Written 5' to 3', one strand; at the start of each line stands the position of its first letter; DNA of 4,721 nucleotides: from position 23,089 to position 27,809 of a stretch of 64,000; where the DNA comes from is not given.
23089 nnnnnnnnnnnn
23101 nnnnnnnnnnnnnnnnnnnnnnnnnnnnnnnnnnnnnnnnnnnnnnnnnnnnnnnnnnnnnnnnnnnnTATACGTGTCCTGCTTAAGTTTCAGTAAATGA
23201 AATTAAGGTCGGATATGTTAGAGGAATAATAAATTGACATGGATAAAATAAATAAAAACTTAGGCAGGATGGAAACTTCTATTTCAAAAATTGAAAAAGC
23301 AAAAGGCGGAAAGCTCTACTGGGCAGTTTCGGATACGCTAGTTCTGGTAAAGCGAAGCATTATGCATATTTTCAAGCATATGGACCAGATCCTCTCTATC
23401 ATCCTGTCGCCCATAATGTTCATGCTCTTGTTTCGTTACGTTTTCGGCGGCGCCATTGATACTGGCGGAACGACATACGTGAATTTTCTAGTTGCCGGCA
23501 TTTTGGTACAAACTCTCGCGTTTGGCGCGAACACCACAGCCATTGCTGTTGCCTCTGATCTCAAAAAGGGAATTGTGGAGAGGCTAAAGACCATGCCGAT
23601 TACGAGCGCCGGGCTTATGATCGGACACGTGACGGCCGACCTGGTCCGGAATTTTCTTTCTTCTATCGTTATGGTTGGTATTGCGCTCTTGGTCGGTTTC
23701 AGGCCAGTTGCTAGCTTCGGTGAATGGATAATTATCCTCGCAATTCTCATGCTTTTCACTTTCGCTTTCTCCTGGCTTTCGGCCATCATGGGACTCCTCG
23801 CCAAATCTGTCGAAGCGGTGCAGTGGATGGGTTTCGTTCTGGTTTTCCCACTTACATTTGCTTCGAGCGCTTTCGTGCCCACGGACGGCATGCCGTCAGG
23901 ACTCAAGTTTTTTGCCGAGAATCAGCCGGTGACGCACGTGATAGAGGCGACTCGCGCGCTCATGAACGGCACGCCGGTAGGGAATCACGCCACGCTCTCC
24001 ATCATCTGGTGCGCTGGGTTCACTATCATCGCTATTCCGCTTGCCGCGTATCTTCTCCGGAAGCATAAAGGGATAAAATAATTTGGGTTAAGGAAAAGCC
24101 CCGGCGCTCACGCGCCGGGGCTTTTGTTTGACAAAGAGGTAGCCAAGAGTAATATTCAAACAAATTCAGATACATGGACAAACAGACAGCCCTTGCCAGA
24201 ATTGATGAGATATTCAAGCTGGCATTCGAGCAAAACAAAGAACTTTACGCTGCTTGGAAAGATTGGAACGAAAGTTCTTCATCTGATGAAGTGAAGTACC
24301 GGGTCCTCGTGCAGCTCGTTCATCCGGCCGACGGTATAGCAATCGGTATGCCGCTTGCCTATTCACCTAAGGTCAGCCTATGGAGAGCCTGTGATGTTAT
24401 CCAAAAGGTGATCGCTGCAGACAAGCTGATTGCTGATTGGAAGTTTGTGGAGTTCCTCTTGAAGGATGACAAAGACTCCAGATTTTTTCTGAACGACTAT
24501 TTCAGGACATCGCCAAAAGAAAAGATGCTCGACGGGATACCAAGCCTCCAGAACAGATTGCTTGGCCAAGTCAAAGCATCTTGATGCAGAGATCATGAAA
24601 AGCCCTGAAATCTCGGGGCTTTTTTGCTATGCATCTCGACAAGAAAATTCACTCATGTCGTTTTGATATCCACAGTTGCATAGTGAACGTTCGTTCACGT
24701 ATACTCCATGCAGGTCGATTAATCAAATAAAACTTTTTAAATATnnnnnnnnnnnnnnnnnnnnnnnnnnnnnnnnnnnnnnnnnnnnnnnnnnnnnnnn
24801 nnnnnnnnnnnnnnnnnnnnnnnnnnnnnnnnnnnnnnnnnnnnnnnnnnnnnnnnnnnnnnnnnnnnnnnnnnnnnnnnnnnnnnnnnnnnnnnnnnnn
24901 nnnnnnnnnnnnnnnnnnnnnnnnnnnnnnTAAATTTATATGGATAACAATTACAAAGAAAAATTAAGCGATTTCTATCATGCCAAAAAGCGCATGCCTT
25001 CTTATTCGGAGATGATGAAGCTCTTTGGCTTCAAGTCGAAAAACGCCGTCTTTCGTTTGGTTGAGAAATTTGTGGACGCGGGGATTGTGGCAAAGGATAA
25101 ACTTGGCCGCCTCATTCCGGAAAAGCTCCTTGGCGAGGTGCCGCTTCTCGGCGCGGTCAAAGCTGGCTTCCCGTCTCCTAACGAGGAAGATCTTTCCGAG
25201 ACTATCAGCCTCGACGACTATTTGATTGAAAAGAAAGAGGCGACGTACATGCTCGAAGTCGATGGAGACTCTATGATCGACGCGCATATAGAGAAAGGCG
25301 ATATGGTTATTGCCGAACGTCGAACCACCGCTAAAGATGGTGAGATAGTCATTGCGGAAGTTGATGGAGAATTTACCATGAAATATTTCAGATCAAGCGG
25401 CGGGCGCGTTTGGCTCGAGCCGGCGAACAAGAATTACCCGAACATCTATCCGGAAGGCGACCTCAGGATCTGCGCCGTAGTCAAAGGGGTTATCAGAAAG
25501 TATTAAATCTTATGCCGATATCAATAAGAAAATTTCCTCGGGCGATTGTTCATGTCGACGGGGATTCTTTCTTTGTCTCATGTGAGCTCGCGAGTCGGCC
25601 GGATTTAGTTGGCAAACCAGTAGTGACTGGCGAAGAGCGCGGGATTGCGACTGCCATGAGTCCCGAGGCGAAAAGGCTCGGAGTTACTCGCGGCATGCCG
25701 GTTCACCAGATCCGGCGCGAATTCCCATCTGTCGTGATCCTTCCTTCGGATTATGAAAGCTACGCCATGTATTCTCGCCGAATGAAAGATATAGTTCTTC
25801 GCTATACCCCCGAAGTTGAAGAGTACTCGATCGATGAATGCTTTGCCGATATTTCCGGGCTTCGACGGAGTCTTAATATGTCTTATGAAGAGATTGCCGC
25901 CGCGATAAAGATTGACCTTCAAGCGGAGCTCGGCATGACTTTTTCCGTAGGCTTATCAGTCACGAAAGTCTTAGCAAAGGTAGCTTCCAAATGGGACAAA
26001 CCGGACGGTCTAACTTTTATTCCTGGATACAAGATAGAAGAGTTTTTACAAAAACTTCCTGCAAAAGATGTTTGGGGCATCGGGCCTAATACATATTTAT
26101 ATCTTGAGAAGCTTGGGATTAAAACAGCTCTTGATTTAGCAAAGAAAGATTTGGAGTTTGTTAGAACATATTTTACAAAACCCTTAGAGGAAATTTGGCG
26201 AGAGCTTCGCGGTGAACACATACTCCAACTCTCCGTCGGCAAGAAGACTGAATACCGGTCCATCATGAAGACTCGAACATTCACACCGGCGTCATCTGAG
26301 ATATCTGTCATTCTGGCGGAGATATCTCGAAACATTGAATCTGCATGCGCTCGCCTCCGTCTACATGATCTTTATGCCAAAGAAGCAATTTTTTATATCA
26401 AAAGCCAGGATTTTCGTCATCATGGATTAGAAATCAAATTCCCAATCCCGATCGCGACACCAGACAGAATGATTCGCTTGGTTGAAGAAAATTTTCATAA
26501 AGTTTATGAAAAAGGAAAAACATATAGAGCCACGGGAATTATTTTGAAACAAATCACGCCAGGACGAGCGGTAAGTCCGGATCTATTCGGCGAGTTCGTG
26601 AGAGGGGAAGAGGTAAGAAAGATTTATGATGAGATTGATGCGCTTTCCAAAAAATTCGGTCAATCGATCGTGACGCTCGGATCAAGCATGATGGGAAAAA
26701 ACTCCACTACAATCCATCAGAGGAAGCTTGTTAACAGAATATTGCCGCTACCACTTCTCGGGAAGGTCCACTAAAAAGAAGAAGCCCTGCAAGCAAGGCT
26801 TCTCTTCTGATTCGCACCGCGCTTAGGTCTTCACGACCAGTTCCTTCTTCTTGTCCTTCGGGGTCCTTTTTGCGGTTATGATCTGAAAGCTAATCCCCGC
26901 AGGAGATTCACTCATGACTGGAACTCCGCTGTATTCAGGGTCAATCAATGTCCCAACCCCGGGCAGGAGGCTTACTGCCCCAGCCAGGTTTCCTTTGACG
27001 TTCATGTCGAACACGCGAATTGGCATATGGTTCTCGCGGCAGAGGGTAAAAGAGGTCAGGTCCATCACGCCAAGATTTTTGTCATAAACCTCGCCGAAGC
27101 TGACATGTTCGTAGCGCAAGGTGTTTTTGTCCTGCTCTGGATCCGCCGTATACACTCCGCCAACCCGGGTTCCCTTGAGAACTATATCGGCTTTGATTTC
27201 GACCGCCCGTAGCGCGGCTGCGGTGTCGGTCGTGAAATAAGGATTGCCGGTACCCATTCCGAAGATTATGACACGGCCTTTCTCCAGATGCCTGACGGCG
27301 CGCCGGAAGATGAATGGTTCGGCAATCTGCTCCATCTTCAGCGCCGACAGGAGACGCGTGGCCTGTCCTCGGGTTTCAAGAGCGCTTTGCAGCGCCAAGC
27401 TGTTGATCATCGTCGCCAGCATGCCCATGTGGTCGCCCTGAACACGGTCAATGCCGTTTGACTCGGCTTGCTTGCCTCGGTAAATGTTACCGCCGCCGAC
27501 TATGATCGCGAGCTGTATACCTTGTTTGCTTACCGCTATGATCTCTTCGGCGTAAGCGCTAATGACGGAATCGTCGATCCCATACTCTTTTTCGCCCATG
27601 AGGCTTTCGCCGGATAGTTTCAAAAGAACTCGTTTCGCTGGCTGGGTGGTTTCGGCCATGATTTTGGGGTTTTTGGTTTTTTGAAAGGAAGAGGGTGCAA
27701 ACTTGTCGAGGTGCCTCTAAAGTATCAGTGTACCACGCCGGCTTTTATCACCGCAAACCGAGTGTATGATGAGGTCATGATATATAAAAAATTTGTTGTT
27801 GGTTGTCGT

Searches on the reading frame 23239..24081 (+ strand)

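Call 26: search_protein_families(library=pfam, proteins=[window:23239-24081:+], max_evalue=0.00001)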
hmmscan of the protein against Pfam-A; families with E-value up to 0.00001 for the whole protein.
window:23239-24081:+ (280 aa): 2 families
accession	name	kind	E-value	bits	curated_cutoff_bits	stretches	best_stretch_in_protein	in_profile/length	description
PF01061.29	ABC2_membrane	-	3.9e-30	105.4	26.9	1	33-242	3-210/211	ABC-2 type transporter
PF12698.13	ABC2_membrane_3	-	3.8e-20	72.7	31.6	1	78-271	158-347/347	ABC-2 family transporter protein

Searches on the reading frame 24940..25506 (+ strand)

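Call 26: search_protein_families(library=pfam, proteins=[window:24940-25506:+], max_evalue=0.00001)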
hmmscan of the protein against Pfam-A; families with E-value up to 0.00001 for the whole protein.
window:24940-25506:+ (188 aa): 1 family
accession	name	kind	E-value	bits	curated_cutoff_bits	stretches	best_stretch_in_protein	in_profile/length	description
PF00717.28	Peptidase_S24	-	5.6e-29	100.6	23.3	1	68-181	1-115/116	Peptidase S24-like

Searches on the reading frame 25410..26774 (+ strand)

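Call 26: search_protein_families(library=pfam, proteins=[window:25410-26774:+], max_evalue=0.00001)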
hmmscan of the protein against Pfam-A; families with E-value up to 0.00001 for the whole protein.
window:25410-26774:+ (454 aa): 2 families
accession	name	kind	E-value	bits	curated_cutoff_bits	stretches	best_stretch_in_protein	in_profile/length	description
PF00817.25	IMS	-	1.1e-40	139.4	23.2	1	49-194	1-148/148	impB/mucB/samB family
PF11799.13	IMS_C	-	4.5e-11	43.6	20.7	1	283-391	2-108/109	impB/mucB/samB family C-terminal domain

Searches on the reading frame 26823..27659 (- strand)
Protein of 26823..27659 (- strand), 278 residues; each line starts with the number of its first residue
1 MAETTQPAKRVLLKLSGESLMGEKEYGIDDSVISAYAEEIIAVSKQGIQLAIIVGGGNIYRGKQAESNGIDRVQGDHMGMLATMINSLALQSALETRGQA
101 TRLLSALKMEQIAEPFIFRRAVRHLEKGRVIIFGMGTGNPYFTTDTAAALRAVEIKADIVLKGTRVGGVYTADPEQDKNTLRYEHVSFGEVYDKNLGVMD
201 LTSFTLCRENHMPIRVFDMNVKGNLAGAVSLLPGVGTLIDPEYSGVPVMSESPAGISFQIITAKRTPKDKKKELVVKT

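Call 26: search_protein_families(library=pfam, proteins=[window:26823-27659:-], max_evalue=0.00001)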
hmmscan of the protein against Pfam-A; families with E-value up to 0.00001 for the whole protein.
window:26823-27659:- (278 aa): 1 family
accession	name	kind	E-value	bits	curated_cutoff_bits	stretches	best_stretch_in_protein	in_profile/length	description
PF00696.33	AA_kinase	-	1.3e-28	100.7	24.9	1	9-218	1-234/234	Amino acid kinase family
